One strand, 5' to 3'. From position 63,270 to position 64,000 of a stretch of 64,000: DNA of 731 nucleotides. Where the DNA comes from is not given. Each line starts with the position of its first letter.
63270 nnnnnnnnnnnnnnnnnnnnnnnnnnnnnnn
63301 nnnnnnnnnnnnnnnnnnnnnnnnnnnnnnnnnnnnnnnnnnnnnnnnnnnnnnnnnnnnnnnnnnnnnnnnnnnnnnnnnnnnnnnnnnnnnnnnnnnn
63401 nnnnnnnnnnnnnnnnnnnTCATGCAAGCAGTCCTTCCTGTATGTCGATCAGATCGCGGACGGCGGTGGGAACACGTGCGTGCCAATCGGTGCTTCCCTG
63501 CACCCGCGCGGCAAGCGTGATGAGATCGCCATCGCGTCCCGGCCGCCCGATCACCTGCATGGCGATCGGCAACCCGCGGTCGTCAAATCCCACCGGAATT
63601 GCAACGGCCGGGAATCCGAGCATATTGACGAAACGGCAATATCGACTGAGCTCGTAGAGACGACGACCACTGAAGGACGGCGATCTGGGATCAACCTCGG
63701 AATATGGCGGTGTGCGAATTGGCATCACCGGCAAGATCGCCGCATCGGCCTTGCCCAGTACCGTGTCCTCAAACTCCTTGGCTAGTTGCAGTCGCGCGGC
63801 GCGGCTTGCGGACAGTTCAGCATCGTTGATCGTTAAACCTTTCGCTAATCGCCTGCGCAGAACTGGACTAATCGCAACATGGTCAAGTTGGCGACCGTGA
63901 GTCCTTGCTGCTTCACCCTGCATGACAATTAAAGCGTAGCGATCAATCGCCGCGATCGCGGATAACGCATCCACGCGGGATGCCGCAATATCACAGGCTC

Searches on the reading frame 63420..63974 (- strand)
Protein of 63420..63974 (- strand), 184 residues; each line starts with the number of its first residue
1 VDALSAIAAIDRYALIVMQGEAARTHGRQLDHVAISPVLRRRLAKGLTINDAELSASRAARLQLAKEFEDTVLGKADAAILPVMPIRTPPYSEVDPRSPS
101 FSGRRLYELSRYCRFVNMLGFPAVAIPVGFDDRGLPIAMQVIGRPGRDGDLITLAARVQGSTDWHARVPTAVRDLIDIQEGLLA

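Call 69: search_protein_families(library=pfam, proteins=[window:63420-63974:-], max_evalue=0.001)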
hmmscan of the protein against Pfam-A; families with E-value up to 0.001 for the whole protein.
window:63420-63974:- (184 aa): 1 family
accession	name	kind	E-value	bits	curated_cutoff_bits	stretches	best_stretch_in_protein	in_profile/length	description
PF01425.27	Amidase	-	7e-13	48.9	27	1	32-151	321-444/445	Amidase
